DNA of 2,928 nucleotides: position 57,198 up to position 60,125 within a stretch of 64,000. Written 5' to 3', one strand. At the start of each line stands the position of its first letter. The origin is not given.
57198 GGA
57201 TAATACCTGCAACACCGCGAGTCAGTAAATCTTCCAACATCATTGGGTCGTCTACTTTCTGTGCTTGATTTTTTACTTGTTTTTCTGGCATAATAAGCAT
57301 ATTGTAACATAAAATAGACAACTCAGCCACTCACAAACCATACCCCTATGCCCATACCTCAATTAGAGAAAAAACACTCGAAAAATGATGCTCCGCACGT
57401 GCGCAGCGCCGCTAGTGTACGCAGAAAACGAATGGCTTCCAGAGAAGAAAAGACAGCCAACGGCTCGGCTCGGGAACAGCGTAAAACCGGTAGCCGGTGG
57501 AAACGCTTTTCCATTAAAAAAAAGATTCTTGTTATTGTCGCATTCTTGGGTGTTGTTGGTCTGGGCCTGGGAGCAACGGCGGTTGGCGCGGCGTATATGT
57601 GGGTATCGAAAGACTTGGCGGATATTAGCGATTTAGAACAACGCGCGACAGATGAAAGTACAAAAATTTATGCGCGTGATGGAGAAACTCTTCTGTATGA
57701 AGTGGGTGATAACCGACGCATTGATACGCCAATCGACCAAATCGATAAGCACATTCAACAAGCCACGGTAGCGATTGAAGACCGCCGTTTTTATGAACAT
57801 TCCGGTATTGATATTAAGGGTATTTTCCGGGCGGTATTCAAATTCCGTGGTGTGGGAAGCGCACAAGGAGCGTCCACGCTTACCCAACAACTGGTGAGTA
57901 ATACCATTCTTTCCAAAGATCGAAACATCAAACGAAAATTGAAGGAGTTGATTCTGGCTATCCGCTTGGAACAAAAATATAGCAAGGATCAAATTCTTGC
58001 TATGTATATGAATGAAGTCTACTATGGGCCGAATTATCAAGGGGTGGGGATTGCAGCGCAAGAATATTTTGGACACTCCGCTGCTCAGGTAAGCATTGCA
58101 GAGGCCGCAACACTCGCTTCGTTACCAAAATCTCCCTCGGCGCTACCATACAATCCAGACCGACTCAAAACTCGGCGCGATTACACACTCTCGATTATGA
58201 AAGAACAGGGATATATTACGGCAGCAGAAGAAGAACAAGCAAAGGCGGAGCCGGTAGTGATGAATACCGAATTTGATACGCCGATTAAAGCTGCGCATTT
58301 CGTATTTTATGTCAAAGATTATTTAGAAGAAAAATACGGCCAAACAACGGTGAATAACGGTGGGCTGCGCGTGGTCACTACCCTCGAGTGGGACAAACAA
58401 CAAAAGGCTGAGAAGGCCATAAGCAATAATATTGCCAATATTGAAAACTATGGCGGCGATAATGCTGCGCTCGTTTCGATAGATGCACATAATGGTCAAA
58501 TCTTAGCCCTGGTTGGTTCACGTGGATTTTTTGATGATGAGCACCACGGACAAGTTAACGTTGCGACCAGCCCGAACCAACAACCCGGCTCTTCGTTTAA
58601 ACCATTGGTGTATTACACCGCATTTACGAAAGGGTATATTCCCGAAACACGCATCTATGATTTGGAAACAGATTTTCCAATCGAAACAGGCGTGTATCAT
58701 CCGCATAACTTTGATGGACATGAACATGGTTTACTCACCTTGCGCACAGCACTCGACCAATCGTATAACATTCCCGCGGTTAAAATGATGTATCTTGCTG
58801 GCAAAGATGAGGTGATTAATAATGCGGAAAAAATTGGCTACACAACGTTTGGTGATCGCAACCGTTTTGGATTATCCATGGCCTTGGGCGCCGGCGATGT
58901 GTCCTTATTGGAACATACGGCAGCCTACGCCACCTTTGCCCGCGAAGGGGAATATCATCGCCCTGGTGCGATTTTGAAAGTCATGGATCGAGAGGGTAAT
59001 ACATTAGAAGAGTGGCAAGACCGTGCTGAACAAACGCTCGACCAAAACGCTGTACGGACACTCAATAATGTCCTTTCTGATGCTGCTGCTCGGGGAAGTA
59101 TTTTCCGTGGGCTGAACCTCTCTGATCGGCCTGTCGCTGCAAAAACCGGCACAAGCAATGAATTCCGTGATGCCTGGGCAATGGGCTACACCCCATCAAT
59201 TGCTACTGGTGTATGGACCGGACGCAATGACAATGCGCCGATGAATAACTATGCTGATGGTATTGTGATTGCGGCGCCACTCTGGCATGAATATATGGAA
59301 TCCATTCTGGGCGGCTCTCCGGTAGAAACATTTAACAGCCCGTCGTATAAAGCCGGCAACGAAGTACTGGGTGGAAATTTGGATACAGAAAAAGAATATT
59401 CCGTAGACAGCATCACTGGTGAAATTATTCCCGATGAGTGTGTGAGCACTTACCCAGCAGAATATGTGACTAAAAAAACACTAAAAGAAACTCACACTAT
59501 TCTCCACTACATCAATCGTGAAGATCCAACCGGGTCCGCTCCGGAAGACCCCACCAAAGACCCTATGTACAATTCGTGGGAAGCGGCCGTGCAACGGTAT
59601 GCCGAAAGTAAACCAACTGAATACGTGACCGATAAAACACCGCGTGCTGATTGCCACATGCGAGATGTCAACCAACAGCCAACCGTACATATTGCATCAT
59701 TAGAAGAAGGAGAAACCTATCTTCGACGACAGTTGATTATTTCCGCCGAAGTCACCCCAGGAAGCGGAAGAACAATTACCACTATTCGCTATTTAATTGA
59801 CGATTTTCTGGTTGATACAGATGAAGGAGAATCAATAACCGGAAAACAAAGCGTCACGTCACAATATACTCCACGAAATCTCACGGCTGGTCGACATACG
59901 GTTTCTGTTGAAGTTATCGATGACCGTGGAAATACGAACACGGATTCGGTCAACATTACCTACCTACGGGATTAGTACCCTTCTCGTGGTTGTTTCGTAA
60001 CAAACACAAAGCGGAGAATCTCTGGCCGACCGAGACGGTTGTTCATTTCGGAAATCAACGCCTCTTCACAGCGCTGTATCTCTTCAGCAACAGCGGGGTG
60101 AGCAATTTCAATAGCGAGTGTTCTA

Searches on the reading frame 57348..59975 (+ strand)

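Call 103: search_protein_families(library=pfam, proteins=[window:57348-59975:+], max_evalue=0.00001)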
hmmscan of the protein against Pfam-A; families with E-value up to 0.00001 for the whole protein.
window:57348-59975:+ (875 aa): 2 families
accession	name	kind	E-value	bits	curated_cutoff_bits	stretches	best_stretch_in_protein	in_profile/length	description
PF00912.28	Transgly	-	6.1e-57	192.3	27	1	116-284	5-177/178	Transglycosylase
PF00905.27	Transpeptidase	-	4e-20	72.6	22.1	1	375-620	3-269/299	Penicillin binding protein transpeptidase domain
